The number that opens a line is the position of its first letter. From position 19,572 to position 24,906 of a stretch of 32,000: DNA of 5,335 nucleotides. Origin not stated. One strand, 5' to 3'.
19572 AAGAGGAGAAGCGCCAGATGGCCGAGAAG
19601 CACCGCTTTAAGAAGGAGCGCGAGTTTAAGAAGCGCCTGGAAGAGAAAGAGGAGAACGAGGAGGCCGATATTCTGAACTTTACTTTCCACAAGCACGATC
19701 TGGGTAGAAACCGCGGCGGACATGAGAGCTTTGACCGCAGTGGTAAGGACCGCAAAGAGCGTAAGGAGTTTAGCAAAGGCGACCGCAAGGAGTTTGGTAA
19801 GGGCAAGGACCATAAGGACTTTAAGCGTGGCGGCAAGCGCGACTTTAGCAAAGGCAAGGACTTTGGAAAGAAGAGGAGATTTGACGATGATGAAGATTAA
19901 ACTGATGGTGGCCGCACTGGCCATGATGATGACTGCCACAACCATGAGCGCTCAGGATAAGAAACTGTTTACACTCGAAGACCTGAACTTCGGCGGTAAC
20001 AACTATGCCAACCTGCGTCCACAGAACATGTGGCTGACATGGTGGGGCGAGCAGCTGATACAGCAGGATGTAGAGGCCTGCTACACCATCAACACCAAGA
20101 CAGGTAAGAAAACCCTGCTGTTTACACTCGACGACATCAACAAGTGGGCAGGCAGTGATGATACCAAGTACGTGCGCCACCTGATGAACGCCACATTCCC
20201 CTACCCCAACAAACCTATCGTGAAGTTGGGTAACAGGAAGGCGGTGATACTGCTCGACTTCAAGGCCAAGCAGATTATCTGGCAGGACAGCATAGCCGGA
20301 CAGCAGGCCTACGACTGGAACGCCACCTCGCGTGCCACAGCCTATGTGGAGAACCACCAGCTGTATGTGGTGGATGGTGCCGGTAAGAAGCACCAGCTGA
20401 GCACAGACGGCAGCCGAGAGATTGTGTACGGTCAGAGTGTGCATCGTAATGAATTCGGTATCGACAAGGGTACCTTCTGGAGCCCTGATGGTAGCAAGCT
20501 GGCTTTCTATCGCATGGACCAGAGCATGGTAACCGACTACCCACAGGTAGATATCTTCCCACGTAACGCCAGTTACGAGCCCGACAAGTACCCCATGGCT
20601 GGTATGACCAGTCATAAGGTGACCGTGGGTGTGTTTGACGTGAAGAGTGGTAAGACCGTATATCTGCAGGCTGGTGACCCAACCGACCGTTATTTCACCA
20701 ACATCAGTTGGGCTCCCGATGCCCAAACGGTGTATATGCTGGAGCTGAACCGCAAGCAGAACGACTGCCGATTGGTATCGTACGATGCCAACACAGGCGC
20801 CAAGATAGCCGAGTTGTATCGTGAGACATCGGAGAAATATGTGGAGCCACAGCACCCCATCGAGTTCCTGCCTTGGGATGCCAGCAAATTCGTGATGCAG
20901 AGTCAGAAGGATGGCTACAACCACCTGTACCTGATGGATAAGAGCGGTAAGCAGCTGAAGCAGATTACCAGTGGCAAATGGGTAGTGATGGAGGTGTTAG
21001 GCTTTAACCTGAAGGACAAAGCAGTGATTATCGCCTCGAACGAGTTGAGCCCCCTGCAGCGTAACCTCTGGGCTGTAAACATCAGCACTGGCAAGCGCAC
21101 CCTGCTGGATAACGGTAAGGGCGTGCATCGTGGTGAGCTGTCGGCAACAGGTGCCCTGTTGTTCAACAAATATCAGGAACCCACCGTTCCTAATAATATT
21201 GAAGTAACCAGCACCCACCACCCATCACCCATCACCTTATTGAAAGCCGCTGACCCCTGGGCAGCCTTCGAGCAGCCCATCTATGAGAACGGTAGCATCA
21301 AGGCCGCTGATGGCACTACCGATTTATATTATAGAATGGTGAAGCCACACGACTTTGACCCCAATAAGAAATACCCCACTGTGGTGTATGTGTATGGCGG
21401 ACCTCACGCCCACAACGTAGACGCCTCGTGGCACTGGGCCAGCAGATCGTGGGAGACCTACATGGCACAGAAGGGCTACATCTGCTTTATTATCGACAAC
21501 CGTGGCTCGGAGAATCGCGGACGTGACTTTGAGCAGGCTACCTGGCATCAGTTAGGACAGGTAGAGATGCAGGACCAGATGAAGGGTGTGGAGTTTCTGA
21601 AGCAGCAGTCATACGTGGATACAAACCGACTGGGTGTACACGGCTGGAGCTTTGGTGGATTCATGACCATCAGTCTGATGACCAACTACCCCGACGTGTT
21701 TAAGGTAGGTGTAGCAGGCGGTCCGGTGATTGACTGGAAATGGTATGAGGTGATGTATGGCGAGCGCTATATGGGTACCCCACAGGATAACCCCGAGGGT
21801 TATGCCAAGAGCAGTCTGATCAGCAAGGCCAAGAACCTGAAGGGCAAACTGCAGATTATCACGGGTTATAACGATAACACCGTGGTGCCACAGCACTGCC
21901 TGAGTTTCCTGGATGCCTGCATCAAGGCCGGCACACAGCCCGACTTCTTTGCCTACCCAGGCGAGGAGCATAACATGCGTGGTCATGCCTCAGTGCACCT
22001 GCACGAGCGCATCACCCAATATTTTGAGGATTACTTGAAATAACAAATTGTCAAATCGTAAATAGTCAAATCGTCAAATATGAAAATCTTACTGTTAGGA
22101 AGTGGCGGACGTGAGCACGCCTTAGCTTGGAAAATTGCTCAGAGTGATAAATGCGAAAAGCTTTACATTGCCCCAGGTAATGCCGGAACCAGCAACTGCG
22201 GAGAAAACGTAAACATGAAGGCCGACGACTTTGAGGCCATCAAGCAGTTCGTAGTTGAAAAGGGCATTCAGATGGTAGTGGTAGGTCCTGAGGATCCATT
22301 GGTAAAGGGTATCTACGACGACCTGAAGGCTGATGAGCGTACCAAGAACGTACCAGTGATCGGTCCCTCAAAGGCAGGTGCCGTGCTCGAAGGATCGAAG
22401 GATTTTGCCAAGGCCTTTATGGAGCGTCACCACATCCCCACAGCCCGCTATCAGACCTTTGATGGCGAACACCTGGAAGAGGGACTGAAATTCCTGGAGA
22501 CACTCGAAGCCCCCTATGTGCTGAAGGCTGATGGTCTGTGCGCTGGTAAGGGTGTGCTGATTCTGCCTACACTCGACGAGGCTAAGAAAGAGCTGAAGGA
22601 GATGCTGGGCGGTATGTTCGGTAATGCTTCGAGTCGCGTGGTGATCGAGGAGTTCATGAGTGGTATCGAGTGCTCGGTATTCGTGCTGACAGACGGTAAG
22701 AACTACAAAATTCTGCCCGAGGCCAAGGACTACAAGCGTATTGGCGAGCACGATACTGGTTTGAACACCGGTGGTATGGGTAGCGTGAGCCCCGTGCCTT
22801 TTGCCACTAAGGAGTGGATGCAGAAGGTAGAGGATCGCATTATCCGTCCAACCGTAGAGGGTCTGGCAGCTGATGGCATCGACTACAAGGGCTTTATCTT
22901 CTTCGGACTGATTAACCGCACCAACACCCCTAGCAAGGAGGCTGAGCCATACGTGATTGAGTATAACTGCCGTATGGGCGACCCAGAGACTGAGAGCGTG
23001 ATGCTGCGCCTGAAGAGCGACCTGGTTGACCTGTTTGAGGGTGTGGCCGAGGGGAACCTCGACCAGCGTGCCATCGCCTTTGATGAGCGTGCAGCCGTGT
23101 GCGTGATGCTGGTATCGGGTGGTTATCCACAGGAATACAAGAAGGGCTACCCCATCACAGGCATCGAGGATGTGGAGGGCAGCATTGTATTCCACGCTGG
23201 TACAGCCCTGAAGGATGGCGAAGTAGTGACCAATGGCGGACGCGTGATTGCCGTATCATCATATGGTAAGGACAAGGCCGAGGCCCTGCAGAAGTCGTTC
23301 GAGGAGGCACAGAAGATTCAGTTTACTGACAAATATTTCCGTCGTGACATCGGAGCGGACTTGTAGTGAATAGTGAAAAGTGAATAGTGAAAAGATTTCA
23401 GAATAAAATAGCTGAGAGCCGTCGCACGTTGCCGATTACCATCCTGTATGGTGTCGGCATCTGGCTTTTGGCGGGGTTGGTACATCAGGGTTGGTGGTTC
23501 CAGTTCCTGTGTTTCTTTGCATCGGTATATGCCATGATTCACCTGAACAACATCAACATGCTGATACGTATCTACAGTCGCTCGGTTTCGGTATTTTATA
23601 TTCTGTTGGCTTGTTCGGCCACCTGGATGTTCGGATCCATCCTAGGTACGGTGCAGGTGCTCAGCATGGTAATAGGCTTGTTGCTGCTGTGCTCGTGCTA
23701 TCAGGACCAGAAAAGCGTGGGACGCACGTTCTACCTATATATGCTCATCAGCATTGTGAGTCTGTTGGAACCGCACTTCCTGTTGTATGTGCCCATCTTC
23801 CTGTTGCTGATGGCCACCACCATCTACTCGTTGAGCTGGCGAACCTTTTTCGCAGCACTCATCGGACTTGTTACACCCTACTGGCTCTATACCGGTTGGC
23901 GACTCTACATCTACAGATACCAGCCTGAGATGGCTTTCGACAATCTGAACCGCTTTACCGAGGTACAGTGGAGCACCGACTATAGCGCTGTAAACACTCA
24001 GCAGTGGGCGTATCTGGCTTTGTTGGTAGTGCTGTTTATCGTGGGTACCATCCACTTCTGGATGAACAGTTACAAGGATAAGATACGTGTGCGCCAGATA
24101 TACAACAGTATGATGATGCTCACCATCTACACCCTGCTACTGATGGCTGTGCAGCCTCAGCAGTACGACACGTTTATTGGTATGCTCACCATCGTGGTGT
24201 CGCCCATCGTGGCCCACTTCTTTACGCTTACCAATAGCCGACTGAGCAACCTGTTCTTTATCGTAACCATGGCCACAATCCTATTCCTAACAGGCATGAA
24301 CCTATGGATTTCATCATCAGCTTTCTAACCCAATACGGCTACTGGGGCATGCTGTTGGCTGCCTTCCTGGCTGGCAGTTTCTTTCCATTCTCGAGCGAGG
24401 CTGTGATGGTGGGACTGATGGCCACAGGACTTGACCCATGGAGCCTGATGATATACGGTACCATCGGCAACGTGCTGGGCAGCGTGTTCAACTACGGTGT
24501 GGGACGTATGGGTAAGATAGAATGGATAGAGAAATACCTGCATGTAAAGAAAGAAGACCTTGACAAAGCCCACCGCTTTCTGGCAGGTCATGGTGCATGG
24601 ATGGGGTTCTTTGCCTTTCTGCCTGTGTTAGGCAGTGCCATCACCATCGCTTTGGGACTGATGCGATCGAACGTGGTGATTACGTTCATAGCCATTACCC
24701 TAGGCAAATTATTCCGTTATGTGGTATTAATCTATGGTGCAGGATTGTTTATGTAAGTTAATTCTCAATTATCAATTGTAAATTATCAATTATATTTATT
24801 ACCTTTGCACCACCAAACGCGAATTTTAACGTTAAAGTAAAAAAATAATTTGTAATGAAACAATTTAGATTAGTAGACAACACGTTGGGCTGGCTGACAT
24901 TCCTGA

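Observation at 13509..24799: Dispersed 7-8 bp tandem AT-rich micro-repeat arrays occupy most gene junctions and donate stop and start codons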

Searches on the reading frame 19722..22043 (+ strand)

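Call 7: search_protein_families(library=pfam, proteins=[window:19722-22043:+])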
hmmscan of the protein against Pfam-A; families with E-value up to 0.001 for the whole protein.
window:19722-22043:+ (773 aa): 8 families
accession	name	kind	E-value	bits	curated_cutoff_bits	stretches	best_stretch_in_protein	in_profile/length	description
PF00930.27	DPPIV_N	-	2e-76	257.5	22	1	176-490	26-353/354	Dipeptidyl peptidase IV (DPP IV) N-terminal region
PF00326.27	Peptidase_S9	-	1.1e-54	185.6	22.6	1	576-773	4-211/213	Prolyl oligopeptidase family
PF01738.24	DLH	-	1.5e-06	28.4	21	1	581-750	37-186/217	Dienelactone hydrolase family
PF02129.25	Peptidase_S15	-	2.3e-06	27.9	23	1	530-674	1-134/262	X-Pro dipeptidyl-peptidase (S15 family)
PF20434.5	BD-FAE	-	2.1e-05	24.6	26.8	1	548-649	10-103/215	BD-FAE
PF07676.18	PD40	-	2.5e-05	24.5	20.9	1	243-264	6-27/38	WD40-like Beta Propeller Repeat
PF12146.15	Hydrolase_4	-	0.00019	21.3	27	1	580-675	26-116/239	Serine aminopeptidase, S33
PF12740.14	PETase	-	0.00096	19.1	28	0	577-659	73-149/263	PET hydrolase-like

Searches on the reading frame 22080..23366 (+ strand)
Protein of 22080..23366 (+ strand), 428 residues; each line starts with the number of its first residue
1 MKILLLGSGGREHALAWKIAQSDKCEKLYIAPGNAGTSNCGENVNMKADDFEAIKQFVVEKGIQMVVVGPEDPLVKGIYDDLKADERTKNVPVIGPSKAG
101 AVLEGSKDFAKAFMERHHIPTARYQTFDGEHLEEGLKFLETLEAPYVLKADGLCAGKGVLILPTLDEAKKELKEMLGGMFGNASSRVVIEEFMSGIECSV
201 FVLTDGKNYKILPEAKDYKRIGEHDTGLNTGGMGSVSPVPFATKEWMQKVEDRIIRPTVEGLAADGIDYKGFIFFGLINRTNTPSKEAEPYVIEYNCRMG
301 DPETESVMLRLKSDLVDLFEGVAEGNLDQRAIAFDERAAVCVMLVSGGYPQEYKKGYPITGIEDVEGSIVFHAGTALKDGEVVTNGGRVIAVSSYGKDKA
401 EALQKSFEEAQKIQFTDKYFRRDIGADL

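Call 7: search_protein_families(library=pfam, proteins=[window:22080-23366:+])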
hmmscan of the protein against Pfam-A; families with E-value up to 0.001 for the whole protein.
window:22080-23366:+ (428 aa): 4 families
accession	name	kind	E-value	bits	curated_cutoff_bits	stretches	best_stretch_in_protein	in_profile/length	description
PF01071.24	GARS_A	-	2.7e-65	220.3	27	1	105-304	1-194/194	Phosphoribosylglycinamide synthetase, ATP-grasp (A) domain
PF02844.21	GARS_N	-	2.5e-37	128.1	29.5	1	1-104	1-100/100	Phosphoribosylglycinamide synthetase, N domain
PF02843.22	GARS_C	-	8.1e-31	106.7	34.8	1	339-426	1-91/92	Phosphoribosylglycinamide synthetase, C domain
PF02655.19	ATP-grasp_3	-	3.2e-06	27.8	23.2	1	140-299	28-157/160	ATP-grasp domain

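Call 8: find_related_loci(query=window:22080-23363:+, collection=genome_contigs, flank=10000)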
Query window:22080-23363:+ (428 aa) in genome_contigs; peptide patterns used: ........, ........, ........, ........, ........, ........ (x = any residue, [..] = any of these).
600 stretches matched a pattern (row limit reached: there are more); 596 encode a relative of the query (tblastn E <= 1e-3); the best 80 are kept; 80 distinct loci.
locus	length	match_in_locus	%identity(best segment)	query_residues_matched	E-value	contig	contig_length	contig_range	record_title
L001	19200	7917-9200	93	1-428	0e+0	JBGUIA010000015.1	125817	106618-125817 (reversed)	MAG: Prevotella sp. isolate ruminal_MAG_338 ruminal_MAG_338_contig_0015, whole genome shotgun sequence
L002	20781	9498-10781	94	1-428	0e+0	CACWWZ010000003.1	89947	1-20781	MAG: uncultured Prevotellaceae bacterium isolate RUG10994 genome assembly, contig: RUG10994_asm_3, whole genome shotgun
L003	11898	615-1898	92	1-428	0e+0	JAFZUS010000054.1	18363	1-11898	MAG: Prevotella sp. isolate RGIG8115 Water_buffalos_Rumen-3__c400646, whole genome shotgun sequence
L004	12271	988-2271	92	1-428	0e+0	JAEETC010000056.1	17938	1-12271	MAG: Prevotella sp. isolate Tb.RUG.397 NODE_12484_length_17938_cov_10.189490, whole genome shotgun sequence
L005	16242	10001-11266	92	1-428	0e+0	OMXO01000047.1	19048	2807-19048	uncultured Prevotella sp. isolate RUG069 genome assembly, contig: scaffold_1214, whole genome shotgun sequence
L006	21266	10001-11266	91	1-428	0e+0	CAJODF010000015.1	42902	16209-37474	uncultured Prevotella sp. isolate Red_deer_1_mag_188 genome assembly, contig: scaffold_882, whole genome shotgun sequenc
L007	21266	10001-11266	90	1-428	0e+0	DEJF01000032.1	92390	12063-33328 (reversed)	MAG TPA_asm: Prevotella sp. UBA2755 UBA2755_contig_356, whole genome shotgun sequence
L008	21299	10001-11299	88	1-428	0e+0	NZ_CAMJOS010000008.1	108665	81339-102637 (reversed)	MAG: uncultured Prevotella sp. isolate SRR12081299_bin.49_metaWRAP_v1.3_MAG ERZ12289776.126, whole genome shotgun sequen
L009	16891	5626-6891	89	1-428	0e+0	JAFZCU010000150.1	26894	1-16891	MAG: Prevotella sp. isolate RGIG7649 Water_buffalos_Omasum.Co__c1751519, whole genome shotgun sequence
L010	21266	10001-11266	89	1-428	0e+0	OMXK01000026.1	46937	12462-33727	uncultured Prevotella sp. isolate RUG063 genome assembly, contig: scaffold_680, whole genome shotgun sequence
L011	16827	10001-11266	88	1-428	0e+0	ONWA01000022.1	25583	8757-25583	uncultured Prevotellaceae bacterium isolate RUG693 genome assembly, contig: scaffold_553, whole genome shotgun sequence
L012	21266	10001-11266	88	1-428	0e+0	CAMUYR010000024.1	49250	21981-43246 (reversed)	MAG TPA_asm: uncultured Prevotella sp. isolate SRR8387720_bin.64_metaWRAP_v1.3_MAG genome assembly, contig: ERZ14209546.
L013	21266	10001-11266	86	1-428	0e+0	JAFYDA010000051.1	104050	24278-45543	MAG: Prevotella sp. isolate RGIG6979 Sheep_Rumen.Co__c927177, whole genome shotgun sequence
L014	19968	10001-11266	85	1-428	0e+0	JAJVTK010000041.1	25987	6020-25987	MAG: Segatella copri isolate A2_bin.1.fa NODE_45_length_25987_cov_104.554951, whole genome shotgun sequence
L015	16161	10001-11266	85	1-428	0e+0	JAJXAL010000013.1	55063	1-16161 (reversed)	MAG: Segatella copri isolate B78_maxbin.001.fa NODE_25_length_55063_cov_188.417848, whole genome shotgun sequence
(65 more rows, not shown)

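Call 24: find_encoding_contigs(protein=window:22080-23366:+, flank=10000, max_places=10)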
Protein window:22080-23366:+ (428 aa): 12 contigs read that carry it; 10 places shown.
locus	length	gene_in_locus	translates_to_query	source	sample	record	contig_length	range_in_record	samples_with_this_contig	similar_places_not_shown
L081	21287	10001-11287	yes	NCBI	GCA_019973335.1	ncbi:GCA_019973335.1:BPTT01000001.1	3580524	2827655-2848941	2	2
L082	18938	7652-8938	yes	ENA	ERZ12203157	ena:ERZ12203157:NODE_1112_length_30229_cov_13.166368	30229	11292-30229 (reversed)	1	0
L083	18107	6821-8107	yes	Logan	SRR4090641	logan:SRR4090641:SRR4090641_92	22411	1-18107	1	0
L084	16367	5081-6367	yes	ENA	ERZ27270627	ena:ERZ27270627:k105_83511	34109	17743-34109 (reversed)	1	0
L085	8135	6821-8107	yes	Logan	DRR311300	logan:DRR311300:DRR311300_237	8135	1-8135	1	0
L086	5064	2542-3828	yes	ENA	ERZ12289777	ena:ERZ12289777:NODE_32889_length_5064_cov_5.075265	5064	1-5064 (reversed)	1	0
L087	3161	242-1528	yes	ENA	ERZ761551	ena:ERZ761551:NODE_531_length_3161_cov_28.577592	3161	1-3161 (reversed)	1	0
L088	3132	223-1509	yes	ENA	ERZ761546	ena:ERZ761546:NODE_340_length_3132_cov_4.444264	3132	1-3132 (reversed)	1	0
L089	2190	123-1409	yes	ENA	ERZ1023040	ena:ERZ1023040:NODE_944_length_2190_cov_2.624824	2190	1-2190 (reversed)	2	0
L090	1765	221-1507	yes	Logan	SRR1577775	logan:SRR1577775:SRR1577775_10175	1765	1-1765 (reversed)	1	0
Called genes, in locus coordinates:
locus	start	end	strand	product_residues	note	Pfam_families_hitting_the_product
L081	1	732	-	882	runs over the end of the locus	PF13715:CarbopepD_reg_2, PF18939:DUF5686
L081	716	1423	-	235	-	PF00702:Hydrolase, PF13419:HAD_2, PF13242:Hydrolase_like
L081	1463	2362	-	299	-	PF01066:CDP-OH_P_transf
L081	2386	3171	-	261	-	-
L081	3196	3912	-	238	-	PF00483:NTP_transferase, PF12804:NTP_transf_3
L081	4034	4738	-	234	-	PF10988:DUF2807, PF13349:DUF4097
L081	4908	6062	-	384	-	PF00512:HisKA, PF02518:HATPase_c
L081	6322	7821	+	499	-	PF22020:RlmL_1st, PF02926:THUMP, PF01170:UPF0020, PF05175:MTS (faint)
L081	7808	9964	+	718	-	PF00930:DPPIV_N, PF26549:Tricorn_N (faint), PF07676:PD40 (faint), PF02129:Peptidase_S15 (weak), PF20434:BD-FAE (faint), PF00326:Peptidase_S9, PF01738:DLH (weak)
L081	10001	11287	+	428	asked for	PF02844:GARS_N, PF01071:GARS_A, PF02655:ATP-grasp_3 (weak), PF02843:GARS_C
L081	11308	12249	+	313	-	-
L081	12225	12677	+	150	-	PF09335:VTT_dom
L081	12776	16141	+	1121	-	PF11028:TMEM260_N, PF28497:DUF8416, PF07690:MFS_1 (weak), PF28495:TMEM260_2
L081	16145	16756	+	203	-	PF01522:Polysacc_deac_1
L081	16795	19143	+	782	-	PF00933:Glyco_hydro_3, PF01915:Glyco_hydro_3_C, PF14310:Fn3-like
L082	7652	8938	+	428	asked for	PF02844:GARS_N, PF01071:GARS_A, PF02655:ATP-grasp_3 (weak), PF02843:GARS_C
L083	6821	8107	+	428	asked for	PF02844:GARS_N, PF01071:GARS_A, PF02655:ATP-grasp_3 (weak), PF02843:GARS_C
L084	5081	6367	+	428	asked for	PF02844:GARS_N, PF01071:GARS_A, PF02655:ATP-grasp_3 (weak), PF02843:GARS_C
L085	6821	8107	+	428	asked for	PF02844:GARS_N, PF01071:GARS_A, PF02655:ATP-grasp_3 (weak), PF02843:GARS_C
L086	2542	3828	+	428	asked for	PF02844:GARS_N, PF01071:GARS_A, PF02655:ATP-grasp_3 (weak), PF02843:GARS_C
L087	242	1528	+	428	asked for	PF02844:GARS_N, PF01071:GARS_A, PF02655:ATP-grasp_3 (weak), PF02843:GARS_C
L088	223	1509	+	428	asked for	PF02844:GARS_N, PF01071:GARS_A, PF02655:ATP-grasp_3 (weak), PF02843:GARS_C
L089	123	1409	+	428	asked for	PF02844:GARS_N, PF01071:GARS_A, PF02655:ATP-grasp_3 (weak), PF02843:GARS_C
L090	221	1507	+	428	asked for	PF02844:GARS_N, PF01071:GARS_A, PF02655:ATP-grasp_3 (weak), PF02843:GARS_C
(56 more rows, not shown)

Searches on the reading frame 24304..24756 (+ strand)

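Call 7: search_protein_families(library=pfam, proteins=[window:24304-24756:+])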
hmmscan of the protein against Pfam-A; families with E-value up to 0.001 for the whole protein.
window:24304-24756:+ (150 aa): 1 family
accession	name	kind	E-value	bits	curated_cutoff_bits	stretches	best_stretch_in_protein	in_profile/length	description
PF09335.16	VTT_dom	-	1.5e-11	45.3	33.9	1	33-144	7-119/123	VTT domain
